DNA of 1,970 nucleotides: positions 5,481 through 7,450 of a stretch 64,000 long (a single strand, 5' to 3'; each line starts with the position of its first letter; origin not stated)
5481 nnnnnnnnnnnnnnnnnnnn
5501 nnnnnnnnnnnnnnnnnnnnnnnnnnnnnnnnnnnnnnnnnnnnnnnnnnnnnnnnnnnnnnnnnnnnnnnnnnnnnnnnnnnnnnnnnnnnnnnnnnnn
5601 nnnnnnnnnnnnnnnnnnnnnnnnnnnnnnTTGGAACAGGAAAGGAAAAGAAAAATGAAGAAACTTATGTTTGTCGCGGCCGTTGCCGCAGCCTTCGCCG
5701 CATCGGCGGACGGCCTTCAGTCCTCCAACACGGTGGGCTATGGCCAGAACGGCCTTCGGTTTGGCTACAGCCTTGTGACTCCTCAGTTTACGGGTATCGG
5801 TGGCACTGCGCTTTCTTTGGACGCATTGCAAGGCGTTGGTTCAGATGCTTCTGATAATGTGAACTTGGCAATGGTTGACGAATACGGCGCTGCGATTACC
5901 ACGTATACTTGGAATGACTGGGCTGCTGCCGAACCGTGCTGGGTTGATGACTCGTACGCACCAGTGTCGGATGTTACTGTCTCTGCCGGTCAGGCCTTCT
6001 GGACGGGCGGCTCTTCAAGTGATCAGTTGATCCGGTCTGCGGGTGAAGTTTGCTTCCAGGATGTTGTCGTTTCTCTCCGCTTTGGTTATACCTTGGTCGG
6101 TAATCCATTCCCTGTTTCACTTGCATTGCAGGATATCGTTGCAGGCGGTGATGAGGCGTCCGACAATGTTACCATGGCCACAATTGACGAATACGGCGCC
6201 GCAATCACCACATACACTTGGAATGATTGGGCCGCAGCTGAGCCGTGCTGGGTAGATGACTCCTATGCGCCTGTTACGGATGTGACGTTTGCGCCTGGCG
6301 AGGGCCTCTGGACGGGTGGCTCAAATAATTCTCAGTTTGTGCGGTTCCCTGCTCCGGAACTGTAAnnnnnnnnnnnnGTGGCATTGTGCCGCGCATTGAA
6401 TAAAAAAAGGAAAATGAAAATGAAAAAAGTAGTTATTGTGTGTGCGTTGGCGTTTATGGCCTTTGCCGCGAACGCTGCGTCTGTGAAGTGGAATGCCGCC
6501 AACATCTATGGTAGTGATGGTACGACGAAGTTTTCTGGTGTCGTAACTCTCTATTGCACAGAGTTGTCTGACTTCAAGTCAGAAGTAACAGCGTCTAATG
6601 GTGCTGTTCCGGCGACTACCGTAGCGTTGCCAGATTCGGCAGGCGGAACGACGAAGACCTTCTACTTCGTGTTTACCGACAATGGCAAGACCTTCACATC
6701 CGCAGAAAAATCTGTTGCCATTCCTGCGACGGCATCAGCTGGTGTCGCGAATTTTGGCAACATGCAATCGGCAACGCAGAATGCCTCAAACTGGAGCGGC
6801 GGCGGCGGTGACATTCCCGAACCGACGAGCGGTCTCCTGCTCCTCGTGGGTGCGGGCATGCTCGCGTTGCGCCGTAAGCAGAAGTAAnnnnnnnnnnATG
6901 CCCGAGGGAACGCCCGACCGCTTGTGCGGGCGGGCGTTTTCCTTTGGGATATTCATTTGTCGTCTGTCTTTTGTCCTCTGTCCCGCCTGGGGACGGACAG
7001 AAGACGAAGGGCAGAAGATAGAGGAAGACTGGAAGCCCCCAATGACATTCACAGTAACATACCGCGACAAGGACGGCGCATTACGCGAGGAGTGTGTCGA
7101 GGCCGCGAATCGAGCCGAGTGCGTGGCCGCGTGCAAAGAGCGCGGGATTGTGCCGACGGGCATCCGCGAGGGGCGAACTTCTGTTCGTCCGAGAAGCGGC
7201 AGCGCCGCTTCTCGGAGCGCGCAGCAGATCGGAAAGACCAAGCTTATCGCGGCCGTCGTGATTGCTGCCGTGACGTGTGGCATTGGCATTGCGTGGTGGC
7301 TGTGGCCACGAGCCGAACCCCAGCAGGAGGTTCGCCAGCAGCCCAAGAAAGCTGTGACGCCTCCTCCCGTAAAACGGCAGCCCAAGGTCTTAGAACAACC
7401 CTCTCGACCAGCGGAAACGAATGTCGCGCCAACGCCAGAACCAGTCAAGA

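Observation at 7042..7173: A ~40-aa GspF/PilC-N-terminus-like head on single-pass proteins (families A and B)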

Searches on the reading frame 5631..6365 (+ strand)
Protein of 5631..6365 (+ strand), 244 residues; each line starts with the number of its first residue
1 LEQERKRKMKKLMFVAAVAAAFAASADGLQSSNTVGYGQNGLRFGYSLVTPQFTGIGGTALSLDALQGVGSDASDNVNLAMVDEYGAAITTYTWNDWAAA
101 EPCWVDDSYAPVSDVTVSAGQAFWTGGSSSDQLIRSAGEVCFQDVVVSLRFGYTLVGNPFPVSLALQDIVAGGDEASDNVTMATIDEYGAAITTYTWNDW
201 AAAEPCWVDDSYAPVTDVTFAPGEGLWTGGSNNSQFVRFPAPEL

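Call 4: search_protein_families(library=pfam, proteins=[window:5631-6365:+], max_evalue=1)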
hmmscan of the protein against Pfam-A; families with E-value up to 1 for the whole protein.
window:5631-6365:+ (244 aa): 1 family
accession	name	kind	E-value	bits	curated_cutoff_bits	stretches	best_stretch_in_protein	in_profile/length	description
PF02794.22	HlyC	-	0.27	11.6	25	0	83-115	60-92/127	RTX toxin acyltransferase family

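Call 6: search_protein_families(library=ncbifam, proteins=[window:5631-6365:+], max_evalue=1)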
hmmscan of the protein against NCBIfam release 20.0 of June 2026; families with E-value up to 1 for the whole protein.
window:5631-6365:+ (244 aa): 0 families

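Call 76: search_protein_families(library=padloc, proteins=[window:5631-6365:+], max_evalue=0.01)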
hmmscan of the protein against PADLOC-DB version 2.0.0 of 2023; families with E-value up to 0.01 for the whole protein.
window:5631-6365:+ (244 aa): 0 families

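Call 77: search_protein_families(library=phrogs, proteins=[window:5631-6365:+], max_evalue=0.01)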
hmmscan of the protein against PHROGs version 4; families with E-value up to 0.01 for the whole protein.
window:5631-6365:+ (244 aa): 0 families

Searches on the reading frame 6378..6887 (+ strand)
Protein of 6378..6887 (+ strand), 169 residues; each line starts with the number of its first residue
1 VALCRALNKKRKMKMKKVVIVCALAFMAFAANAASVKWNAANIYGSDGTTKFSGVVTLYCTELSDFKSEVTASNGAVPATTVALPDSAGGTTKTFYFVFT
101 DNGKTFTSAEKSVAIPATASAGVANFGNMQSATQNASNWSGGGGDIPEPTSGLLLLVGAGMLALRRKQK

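Call 4: search_protein_families(library=pfam, proteins=[window:6378-6887:+], max_evalue=1)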
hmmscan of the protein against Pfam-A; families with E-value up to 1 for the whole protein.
window:6378-6887:+ (169 aa): 2 families
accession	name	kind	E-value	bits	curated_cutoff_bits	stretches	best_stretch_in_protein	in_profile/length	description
PF07589.16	PEP-CTERM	-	0.00023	21.6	20.7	1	145-167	1-24/24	PEP-CTERM motif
PF00746.26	Gram_pos_anchor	-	0.083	13.3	20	1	151-169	23-41/43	LPXTG cell wall anchor motif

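Call 6: search_protein_families(library=ncbifam, proteins=[window:6378-6887:+], max_evalue=1)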
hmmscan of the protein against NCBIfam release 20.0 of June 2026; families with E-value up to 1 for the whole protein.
window:6378-6887:+ (169 aa): 11 families
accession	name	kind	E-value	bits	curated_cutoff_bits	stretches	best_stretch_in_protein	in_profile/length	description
TIGR02595.1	PEP_CTERM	domain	4.4e-06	27.1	16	1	146-169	1-24/24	PEP-CTERM sorting domain-containing protein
NF053819.1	EF0750_LPXTG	subfamily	0.00089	19.7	47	1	13-75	1-63/105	EF2685/EF0750 family sortase-dependent surface protein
NF038129.1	PEP_NF038129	equivalog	0.0052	16.7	65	1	87-167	113-192/194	NF038129 family PEP-CTERM protein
NF058582.1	Microco_LAVTG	domain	0.021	14.9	27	1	151-167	17-33/34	LAVTG motif-containing sortase-dependent surface protein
NF041927.1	Xrt_dep_XDP1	equivalog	0.026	14.5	125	1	143-168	216-242/242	exosortase-dependent surface protein XDP1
TIGR03901.2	MYXO-CTERM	domain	0.027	14.9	20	1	141-166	10-31/34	MYXO-CTERM sorting domain-containing protein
NF038118.1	PEP_CTERM_CCXG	equivalog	0.03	14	90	1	135-169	165-199/199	CCXG family PEP-CTERM protein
TIGR01167.1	LPXTG_anchor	domain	0.11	13.3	15.9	1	150-169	15-34/34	LPXTG cell wall anchor domain-containing protein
TIGR03867.1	MprA_tail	equivalog_domain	0.16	12.5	19.7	1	141-166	1-26/27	MprA protease, GlyGly-CTERM protein-sorting domain-containing form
NF040843.1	SE2200_fam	equivalog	0.42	10.8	30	0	15-31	1-17/33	SE2200 family small protein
TIGR02448.1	TIGR02448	subfamily_domain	0.57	10.5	53.85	1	13-50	1-38/101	conserverd hypothetical protein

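Call 76: search_protein_families(library=padloc, proteins=[window:6378-6887:+], max_evalue=0.01)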
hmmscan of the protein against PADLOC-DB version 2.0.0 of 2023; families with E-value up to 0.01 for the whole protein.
window:6378-6887:+ (169 aa): 0 families

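Call 77: search_protein_families(library=phrogs, proteins=[window:6378-6887:+], max_evalue=0.01)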
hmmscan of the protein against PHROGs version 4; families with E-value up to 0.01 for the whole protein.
window:6378-6887:+ (169 aa): 0 families

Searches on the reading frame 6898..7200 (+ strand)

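Call 25: search_protein_families(library=ncbifam, proteins=[window:6898-7200:+], max_evalue=10)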
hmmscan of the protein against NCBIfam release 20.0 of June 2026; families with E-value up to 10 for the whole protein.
window:6898-7200:+ (101 aa): 1 family
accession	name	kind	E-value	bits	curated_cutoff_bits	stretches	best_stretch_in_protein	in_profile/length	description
NF047450.1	post-PEP-CTERM_1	domain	0.037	14.8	28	1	49-70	59-80/82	post-PEP-CTERM-1 domain-containing protein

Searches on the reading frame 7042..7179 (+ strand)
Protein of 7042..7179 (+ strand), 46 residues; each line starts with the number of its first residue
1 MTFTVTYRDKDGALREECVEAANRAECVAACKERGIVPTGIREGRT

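Call 23: search_protein_families(library=ncbifam, alignment_id=A2, max_evalue=10)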
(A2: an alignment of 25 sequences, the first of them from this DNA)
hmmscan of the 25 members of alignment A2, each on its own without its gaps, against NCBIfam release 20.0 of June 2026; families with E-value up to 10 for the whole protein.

A. member 1, seq(46 aa): 1 family
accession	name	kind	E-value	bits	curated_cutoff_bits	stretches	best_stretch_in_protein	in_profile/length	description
NF047450.1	post-PEP-CTERM_1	domain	0.015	16.1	28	1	1-22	59-80/82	post-PEP-CTERM-1 domain-containing protein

B. families by the number of members that match (of 25 scanned): 7 families
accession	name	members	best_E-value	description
TIGR02120.1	GspF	9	0.0027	type II secretion system inner membrane protein GspF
NF052606.1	T4PiliAsmPilCMyx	3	0.011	type IV pilus assembly protein PilC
NF047826.1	T3SSXpsF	3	0.046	type II secretion system protein XpsF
NF047450.1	post-PEP-CTERM_1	1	0.015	post-PEP-CTERM-1 domain-containing protein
NF052607.1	T4PiliAsmPilCThrm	1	0.045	type IV pilus assembly protein PilC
TIGR01425.1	SRP54_euk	1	0.076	signal recognition particle protein SRP54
TIGR00756.2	PPR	1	0.15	pentatricopeptide repeat protein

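Call 24: search_solved_structures(query=A2, max_evalue=10, show_alignments=3)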
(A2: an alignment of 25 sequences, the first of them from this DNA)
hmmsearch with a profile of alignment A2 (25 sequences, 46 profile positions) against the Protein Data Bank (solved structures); distinct sequences matched with E-value up to 10: 45.
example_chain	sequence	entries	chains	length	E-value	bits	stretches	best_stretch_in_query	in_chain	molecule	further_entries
5orm_A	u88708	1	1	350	7e-28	99.5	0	26-41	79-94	cPPR-Telo1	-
5orq_A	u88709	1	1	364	1.1e-27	98.9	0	26-41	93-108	cPPR-Telo1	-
4wsl_A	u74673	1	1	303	9.5e-26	92.7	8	26-42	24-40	Pentatricopeptide repeat protein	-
4wn4_A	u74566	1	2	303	6.6e-24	86.8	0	26-41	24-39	Pentatricopeptide repeat protein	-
6een_D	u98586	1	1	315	1.8e-22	82.2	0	27-42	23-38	Designer Pentatricopeptide Protein dPPR10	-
4pjr_A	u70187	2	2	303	2.6e-22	81.7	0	26-41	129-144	Pentatricopeptide repeat protein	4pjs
4pjq_A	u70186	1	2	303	4.7e-22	80.8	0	26-38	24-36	Pentatricopeptide repeat protein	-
6een_C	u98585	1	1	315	1.7e-20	75.8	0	27-42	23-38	Designer Pentatricopeptide Protein dPPR10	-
6een_A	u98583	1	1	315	1.3e-18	69.8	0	27-38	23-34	Designer Pentatricopeptide Protein dPPR10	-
5i9g_C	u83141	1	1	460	5.8e-18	67.7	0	26-42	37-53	pentatricopeptide repeat protein dPPR-U8C2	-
6een_B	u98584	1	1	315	6.2e-18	67.7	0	27-38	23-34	Designer Pentatricopeptide Protein dPPR10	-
5i9d_A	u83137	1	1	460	2.5e-17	65.7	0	26-42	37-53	pentatricopeptide repeat protein dPPR-U8A2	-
5i9h_A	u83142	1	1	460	4.8e-17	64.8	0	26-42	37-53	pentatricopeptide repeat protein dPPR-U8G2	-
5i9f_A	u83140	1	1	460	7e-17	64.3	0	26-42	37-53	pentatricopeptide repeat protein dPPR-U10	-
4ozs_A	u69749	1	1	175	2.1e-10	43.6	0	27-38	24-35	Alpha solenoid protein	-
3jc8_Ca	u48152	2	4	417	0.0099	19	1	9-43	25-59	Type 4 fimbrial assembly protein PilC | PilC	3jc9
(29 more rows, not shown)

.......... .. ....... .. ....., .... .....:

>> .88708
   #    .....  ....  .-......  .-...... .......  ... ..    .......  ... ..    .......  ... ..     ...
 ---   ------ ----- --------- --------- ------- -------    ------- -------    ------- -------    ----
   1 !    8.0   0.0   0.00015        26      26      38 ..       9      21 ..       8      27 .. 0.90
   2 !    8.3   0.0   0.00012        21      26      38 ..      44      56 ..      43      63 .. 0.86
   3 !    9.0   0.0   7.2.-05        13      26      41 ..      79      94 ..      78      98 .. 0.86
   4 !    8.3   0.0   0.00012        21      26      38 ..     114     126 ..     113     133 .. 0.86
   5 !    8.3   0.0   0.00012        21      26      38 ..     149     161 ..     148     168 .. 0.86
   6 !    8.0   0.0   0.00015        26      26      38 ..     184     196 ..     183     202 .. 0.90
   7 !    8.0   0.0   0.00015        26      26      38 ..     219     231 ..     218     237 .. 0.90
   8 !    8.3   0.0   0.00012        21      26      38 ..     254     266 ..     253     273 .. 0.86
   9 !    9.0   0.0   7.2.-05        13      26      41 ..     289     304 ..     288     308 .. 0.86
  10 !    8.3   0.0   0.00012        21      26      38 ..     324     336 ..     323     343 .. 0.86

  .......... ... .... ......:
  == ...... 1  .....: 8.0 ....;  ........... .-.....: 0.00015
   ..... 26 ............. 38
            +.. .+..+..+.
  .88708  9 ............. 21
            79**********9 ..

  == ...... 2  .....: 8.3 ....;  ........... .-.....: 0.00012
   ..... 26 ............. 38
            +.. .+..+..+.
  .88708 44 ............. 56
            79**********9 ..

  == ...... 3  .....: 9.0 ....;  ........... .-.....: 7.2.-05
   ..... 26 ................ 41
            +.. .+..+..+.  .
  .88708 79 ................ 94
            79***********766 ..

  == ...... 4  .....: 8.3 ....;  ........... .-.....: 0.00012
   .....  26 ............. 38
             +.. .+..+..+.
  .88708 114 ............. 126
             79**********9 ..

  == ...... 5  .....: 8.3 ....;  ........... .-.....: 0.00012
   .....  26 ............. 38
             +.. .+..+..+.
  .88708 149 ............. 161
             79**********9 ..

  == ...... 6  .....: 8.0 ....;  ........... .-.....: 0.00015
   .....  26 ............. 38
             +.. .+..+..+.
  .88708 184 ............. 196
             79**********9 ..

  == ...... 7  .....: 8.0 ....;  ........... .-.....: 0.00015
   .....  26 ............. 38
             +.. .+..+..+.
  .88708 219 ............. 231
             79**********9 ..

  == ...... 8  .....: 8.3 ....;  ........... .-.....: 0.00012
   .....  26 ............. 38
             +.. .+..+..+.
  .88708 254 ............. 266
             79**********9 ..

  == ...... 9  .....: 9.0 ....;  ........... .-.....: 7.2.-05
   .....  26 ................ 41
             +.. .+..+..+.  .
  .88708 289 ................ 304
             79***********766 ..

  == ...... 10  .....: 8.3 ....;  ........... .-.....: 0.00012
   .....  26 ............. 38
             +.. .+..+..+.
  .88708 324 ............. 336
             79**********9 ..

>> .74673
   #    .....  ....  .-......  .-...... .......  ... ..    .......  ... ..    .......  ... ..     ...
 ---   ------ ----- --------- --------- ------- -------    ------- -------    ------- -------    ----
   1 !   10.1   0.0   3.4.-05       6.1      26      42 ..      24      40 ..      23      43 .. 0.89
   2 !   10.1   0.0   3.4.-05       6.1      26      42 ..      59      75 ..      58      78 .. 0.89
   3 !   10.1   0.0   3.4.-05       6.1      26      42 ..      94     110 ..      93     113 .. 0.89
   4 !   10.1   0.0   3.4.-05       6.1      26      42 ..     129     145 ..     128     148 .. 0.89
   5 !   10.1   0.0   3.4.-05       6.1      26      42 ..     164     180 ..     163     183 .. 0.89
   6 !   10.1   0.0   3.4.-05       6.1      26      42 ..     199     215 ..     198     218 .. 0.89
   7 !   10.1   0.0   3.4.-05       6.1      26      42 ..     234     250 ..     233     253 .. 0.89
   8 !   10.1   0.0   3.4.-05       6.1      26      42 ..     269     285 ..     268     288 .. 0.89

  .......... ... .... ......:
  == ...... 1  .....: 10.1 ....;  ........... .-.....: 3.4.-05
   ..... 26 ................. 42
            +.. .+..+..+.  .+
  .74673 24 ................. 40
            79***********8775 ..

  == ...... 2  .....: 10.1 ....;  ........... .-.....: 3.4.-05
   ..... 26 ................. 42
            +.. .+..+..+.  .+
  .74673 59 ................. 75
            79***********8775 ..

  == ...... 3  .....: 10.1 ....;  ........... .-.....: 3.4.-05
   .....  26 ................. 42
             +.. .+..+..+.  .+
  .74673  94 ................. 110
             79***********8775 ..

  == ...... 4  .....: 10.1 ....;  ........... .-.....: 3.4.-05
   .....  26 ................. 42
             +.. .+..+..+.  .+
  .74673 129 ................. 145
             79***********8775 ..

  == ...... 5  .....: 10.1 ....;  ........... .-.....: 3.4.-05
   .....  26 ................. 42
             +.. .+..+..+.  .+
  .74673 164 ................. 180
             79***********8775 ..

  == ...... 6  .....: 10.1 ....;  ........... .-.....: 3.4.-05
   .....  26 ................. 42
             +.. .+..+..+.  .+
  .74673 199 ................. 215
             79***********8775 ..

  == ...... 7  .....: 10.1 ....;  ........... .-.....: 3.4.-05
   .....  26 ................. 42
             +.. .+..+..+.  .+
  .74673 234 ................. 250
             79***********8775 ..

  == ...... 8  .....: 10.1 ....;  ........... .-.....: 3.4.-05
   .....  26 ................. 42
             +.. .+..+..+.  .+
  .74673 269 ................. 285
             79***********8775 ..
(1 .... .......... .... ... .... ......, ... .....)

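Call 48: search_protein_representatives(alignment_id=A2)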
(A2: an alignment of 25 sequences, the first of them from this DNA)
Query: 25 sequences, 46 profile positions. Proteins with E-value up to 0.001 (for the whole library): 1340; up to 1e-10: 488; up to 1e-30: 0. The best 150 are listed.
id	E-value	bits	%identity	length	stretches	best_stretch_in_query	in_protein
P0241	6.5e-19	83.6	-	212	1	1-44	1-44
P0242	1.1e-18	82.9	-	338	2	1-45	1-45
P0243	1.7e-18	82.3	-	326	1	1-46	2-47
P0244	2.1e-18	82.0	-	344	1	1-45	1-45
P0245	8.2e-18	80.1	-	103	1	1-45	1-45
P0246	9.4e-18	79.9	-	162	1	1-45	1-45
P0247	9.7e-18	79.9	-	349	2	1-45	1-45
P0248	1.0e-17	79.8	-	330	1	1-45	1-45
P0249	1.3e-17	79.5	-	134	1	1-45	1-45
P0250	1.5e-17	79.3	-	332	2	1-45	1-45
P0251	1.6e-17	79.2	-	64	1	1-45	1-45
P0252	1.8e-17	79.0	-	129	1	1-45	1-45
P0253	2.0e-17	78.9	-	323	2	2-45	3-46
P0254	2.1e-17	78.8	-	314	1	2-45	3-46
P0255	3.0e-17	78.3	-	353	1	1-45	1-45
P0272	9.5e-17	76.7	-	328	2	1-45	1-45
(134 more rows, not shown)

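Call 67: search_protein_families(library=ncbifam, proteins=[P0272], max_evalue=0.1)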
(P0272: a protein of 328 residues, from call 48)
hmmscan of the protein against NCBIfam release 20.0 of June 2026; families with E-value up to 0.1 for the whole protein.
P0272 (328 aa): 6 families
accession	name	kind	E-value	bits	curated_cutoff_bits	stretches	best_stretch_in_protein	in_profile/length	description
TIGR03931.1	T7SS_Rv3446c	hypoth_equivalog_domain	0.00023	21.5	47.6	1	71-133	4-61/194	type VII secretion-associated protein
NF033761.1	gliding_GltJ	equivalog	0.002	17.3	450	1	60-151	365-466/671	adventurous gliding motility protein GltJ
NF052375.1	antisigma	equivalog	0.0075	16.3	100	1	60-105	77-121/217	anti-sigma factor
NF052427.1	StpK7MSMEG_1200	equivalog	0.011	14.2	900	1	45-149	276-376/601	serine/threonine protein kinase StpK7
NF052435.1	BamI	equivalog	0.023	14.5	180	1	69-140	4-78/226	biofilm-associated metzincin protease inhibitor BamI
NF005435.1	PRK07021.1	equivalog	0.047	13.5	131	0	71-107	13-50/157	flagellar basal body-associated protein FliL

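Call 71: search_protein_families(library=pfam, alignment_id=A2, max_evalue=10)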
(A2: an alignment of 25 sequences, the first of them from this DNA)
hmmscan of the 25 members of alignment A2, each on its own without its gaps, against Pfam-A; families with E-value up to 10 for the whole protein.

A. member 1, seq(46 aa): 2 families
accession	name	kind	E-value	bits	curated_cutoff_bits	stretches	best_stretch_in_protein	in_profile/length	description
PF07766.19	LETM1_RBD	-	0.0065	16.5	25.3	1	8-44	163-199/229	LETM1-like, RBD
PF03147.19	FDX-ACB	-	0.28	12.1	31.1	1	1-33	56-87/94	Ferredoxin-fold anticodon binding domain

B. families by the number of members that match (of 25 scanned): 10 families
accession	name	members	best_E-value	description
PF14026.12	SCO4226-like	2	0.00061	Nickel responsive protein SCO4226-like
PF07766.19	LETM1_RBD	2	0.0065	LETM1-like, RBD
PF17118.11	DUF5105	1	0.027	Domain of unknown function (DUF5105)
PF14207.11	DpnD-PcfM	1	0.054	DpnD/PcfM-like protein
PF18579.7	Raf1_HTH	1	0.11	Rubisco accumulation factor 1 helix turn helix domain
PF19822.4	DUF6304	1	0.16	Family of unknown function (DUF6304)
PF12876.13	Cellulase-like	1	0.17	Sugar-binding cellulase-like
PF09294.16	Interfer-bind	1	0.19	Interferon-alpha/beta receptor, fibronectin type III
PF14781.12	BBS2_N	1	0.2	Ciliary BBSome complex subunit 2, N-terminal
PF03147.19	FDX-ACB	1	0.28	Ferredoxin-fold anticodon binding domain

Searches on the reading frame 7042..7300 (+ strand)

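Call 25: search_protein_families(library=ncbifam, proteins=[window:7042-7300:+], max_evalue=10)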
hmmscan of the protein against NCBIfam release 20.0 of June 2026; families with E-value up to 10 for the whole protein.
window:7042-7300:+ (86 aa): 2 families
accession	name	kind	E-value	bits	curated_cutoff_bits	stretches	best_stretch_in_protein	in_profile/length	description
NF047450.1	post-PEP-CTERM_1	domain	0.035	14.9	28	1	1-22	59-80/82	post-PEP-CTERM-1 domain-containing protein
TIGR02120.1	GspF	equivalog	0.16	11.2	424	1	8-69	6-72/401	type II secretion system inner membrane protein GspF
